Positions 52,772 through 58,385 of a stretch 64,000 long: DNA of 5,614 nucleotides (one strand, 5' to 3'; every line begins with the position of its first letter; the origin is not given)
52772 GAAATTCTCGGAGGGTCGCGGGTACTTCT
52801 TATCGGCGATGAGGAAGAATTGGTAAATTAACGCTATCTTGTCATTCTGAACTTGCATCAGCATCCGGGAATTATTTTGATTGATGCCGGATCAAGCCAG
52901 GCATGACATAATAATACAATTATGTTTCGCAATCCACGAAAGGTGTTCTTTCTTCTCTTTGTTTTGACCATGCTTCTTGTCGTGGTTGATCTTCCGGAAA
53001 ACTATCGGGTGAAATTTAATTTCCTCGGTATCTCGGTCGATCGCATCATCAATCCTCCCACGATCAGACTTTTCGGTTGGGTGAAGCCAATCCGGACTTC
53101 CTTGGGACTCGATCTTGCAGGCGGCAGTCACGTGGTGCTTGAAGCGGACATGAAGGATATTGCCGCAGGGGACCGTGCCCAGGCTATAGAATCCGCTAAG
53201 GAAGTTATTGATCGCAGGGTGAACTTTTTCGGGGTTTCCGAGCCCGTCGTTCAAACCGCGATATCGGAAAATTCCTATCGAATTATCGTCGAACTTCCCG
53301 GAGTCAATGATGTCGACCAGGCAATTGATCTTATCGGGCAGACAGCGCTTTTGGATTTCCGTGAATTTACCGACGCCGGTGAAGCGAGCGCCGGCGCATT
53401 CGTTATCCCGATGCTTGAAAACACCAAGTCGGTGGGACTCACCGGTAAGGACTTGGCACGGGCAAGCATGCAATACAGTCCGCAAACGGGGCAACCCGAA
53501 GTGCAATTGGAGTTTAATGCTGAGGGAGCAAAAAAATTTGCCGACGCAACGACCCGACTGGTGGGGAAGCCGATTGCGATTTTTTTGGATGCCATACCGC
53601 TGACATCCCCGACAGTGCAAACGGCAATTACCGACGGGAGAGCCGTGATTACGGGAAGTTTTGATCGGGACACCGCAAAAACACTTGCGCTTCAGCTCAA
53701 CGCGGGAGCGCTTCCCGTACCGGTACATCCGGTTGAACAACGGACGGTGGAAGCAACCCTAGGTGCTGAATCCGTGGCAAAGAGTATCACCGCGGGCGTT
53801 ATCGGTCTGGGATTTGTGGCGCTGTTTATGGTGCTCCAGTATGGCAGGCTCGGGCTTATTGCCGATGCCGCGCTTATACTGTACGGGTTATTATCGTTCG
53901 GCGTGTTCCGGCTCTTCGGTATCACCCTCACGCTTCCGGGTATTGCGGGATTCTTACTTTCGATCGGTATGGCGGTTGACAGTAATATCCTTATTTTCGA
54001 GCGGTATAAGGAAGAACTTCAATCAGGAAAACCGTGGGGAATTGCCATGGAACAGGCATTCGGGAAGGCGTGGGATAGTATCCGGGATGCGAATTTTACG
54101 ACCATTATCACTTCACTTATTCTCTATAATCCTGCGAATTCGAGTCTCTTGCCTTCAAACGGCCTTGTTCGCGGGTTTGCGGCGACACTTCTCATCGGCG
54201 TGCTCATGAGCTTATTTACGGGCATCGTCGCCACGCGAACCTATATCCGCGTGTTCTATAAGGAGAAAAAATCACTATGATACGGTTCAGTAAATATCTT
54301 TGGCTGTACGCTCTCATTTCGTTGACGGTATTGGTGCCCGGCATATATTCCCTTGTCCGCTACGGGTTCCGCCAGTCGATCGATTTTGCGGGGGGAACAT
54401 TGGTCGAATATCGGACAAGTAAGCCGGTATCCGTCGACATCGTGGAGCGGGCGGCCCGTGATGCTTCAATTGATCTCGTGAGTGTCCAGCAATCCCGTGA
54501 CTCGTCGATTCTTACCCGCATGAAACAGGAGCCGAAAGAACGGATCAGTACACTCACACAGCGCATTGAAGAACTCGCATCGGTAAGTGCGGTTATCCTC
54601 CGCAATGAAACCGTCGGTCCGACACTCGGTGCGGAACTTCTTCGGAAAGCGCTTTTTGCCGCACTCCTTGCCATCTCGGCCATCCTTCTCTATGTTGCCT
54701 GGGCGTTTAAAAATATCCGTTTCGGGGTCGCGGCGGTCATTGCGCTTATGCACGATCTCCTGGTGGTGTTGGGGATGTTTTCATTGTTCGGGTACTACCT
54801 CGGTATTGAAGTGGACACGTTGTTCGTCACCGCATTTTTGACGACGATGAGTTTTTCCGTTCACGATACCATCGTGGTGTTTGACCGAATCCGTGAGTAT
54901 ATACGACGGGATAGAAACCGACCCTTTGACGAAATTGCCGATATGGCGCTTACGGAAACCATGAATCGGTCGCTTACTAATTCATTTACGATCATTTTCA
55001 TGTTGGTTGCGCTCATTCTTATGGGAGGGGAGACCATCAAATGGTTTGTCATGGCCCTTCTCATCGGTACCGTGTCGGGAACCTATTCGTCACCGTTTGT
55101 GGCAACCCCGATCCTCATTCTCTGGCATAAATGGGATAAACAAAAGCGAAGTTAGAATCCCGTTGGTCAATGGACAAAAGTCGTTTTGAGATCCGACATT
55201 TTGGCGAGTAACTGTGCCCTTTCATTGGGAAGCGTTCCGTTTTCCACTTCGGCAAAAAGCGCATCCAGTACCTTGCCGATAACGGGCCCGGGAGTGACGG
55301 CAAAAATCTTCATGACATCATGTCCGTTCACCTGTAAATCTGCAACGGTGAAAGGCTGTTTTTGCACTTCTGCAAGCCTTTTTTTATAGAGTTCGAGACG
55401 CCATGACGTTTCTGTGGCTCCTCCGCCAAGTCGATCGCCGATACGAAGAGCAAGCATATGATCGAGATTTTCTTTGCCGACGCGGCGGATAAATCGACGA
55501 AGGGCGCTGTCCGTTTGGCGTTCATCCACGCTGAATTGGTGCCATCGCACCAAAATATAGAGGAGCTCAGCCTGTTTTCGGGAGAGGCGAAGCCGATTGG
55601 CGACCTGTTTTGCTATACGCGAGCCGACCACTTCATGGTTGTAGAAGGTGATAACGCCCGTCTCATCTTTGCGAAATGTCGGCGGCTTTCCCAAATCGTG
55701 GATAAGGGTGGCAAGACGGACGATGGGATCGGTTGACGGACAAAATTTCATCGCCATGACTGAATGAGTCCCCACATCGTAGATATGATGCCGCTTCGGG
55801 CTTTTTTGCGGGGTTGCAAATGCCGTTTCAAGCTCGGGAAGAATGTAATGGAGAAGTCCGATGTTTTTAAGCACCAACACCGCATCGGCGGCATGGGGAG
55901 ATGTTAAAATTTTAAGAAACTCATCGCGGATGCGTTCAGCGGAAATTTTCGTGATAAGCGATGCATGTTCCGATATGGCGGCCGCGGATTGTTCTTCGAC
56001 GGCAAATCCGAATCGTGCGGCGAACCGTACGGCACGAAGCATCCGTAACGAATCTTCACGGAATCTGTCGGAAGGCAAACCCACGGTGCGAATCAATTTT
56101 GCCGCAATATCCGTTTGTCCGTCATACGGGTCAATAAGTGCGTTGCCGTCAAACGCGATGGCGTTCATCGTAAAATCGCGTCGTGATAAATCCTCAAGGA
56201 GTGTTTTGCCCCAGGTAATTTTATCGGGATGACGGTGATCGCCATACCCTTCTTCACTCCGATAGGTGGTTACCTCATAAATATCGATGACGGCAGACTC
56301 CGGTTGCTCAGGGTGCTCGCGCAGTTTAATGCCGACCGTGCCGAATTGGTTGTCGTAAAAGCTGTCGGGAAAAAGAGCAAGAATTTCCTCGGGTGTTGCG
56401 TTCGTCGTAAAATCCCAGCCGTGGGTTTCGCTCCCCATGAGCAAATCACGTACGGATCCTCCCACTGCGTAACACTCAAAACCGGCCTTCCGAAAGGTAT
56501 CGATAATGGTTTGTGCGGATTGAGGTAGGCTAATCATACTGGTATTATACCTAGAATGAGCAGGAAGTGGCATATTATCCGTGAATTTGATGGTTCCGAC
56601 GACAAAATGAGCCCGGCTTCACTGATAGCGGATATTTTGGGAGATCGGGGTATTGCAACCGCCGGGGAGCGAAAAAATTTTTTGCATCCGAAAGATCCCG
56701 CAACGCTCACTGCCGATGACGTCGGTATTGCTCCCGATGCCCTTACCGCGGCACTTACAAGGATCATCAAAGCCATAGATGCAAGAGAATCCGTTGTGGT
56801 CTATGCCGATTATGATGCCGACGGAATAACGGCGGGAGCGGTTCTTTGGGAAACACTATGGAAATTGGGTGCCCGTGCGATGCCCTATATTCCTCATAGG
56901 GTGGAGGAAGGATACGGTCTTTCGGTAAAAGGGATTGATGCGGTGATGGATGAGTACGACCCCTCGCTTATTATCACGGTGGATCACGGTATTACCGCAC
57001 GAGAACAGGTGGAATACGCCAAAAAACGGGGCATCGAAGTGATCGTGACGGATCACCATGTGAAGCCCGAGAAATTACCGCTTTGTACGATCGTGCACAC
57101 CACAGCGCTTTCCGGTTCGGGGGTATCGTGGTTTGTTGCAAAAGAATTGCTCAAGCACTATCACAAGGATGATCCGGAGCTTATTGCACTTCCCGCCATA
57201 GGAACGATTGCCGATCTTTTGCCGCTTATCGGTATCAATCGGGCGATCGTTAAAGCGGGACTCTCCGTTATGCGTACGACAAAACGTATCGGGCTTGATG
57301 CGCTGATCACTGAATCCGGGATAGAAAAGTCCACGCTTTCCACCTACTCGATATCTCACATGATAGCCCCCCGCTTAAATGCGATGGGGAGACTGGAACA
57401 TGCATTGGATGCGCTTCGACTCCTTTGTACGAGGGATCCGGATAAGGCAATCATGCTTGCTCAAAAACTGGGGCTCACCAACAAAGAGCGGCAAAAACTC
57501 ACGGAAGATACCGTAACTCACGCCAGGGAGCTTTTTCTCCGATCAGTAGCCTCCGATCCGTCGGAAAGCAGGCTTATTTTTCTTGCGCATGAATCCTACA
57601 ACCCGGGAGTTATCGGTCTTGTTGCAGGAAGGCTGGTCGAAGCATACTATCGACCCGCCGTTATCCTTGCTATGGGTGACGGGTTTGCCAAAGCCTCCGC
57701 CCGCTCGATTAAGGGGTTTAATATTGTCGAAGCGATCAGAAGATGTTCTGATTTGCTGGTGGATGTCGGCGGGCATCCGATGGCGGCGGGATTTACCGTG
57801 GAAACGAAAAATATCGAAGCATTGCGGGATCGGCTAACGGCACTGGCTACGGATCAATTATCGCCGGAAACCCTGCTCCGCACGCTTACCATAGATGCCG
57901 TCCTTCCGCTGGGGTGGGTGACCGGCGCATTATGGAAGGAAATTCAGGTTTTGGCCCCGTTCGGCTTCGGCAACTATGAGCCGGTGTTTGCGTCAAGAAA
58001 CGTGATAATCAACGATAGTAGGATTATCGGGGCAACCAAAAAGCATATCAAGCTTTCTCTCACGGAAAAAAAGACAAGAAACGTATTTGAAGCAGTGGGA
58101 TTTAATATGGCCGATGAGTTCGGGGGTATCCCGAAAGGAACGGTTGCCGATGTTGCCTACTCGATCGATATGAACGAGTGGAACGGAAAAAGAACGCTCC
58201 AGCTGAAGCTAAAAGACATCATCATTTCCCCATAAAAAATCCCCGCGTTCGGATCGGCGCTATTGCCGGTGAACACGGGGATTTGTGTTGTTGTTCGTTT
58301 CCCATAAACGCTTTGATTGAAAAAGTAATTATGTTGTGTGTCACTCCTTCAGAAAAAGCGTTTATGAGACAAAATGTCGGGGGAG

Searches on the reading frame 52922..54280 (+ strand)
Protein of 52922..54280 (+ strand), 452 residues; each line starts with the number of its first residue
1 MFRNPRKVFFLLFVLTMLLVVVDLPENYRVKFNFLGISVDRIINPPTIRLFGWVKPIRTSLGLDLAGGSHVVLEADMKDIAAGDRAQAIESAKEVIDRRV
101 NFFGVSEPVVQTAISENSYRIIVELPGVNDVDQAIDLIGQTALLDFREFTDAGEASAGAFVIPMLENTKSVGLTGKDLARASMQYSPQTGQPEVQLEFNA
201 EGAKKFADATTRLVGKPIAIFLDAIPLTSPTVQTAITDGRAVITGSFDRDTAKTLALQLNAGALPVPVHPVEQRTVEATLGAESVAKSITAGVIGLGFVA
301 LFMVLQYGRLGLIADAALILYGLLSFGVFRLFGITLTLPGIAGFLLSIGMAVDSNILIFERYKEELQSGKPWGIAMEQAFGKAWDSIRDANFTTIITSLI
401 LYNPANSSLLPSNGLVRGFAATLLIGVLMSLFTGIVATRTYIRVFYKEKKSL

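Call 64: search_protein_families(library=pfam, proteins=[window:52922-54280:+], max_evalue=0.00001)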
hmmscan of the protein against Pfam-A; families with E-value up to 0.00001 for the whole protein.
window:52922-54280:+ (452 aa): 4 families
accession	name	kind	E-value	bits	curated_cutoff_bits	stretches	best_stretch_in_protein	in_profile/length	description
PF22599.2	SecDF_P1_head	-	8.2e-31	106.7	27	1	169-266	17-114/114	SecDF, P1 head subdomain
PF21760.3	SecD_1st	-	1.1e-19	70.1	27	1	89-149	1-58/60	Protein translocase subunit SecDF, P1 domain, N-terminal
PF02355.23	SecD_SecF_C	-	8.2e-13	48.6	20.5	1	272-436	17-177/189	Protein export membrane protein SecD/SecF, C-terminal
PF00873.25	ACR_tran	-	7.1e-07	27.8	28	1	279-435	327-479/1021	AcrB/AcrD/AcrF family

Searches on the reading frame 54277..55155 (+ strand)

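Call 64: search_protein_families(library=pfam, proteins=[window:54277-55155:+], max_evalue=0.00001)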
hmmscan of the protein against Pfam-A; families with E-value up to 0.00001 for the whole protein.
window:54277-55155:+ (292 aa): 2 families
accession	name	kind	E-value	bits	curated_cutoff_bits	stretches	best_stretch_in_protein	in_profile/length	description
PF02355.23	SecD_SecF_C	-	8e-52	175.8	20.5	1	98-285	7-188/189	Protein export membrane protein SecD/SecF, C-terminal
PF07549.19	Sec_GG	-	9.4e-07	28.6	20.3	1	24-51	1-28/28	SecD/SecF GG Motif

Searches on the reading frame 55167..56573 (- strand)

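Call 64: search_protein_families(library=pfam, proteins=[window:55167-56573:-], max_evalue=0.00001)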
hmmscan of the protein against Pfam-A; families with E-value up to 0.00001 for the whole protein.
window:55167-56573:- (468 aa): 4 families
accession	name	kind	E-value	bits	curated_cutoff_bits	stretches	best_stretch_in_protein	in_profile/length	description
PF01743.26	PolyA_pol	-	3.8e-28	98.8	23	1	34-162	1-126/126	Poly A polymerase head domain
PF12627.12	PolyA_pol_RNAbd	-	1.6e-21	76.3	22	1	189-250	1-62/64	Probable RNA and SrmB- binding site of polymerase A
PF13735.12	tRNA_NucTran2_2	-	1.9e-09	38.1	27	1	409-457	99-147/149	tRNA nucleotidyltransferase domain 2 putative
PF01966.28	HD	-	2.3e-08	34.8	22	1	284-352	26-92/116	HD domain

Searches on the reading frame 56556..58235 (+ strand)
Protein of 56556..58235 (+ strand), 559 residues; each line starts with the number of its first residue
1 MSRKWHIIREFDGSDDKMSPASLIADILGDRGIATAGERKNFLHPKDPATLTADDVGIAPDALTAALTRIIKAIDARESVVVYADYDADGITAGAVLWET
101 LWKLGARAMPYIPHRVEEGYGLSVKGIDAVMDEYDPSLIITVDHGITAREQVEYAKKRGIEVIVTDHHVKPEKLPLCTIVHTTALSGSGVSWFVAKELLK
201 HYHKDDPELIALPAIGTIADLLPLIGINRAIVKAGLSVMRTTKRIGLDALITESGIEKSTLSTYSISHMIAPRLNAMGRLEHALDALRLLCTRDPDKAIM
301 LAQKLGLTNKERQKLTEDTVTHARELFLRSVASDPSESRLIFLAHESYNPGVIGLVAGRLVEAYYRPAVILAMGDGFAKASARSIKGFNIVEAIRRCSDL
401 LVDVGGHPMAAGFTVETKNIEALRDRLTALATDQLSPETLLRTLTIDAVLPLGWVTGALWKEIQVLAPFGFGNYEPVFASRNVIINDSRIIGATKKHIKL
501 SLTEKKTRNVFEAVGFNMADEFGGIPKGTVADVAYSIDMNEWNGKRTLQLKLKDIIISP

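Call 64: search_protein_families(library=pfam, proteins=[window:56556-58235:+], max_evalue=0.00001)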
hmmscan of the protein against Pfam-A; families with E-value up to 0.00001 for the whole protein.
window:56556-58235:+ (559 aa): 3 families
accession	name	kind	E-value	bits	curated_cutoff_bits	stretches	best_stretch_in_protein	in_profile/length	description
PF17768.7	RecJ_OB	-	3.7e-31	107.8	27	1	446-554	1-107/107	RecJ OB domain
PF01368.27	DHH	-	5.6e-21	75.6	28.1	1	80-216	2-124/125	DHH family, N-terminal domain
PF02272.25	DHHA1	-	2.4e-14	54.1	25.9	1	341-430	5-99/102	DHHA1 domain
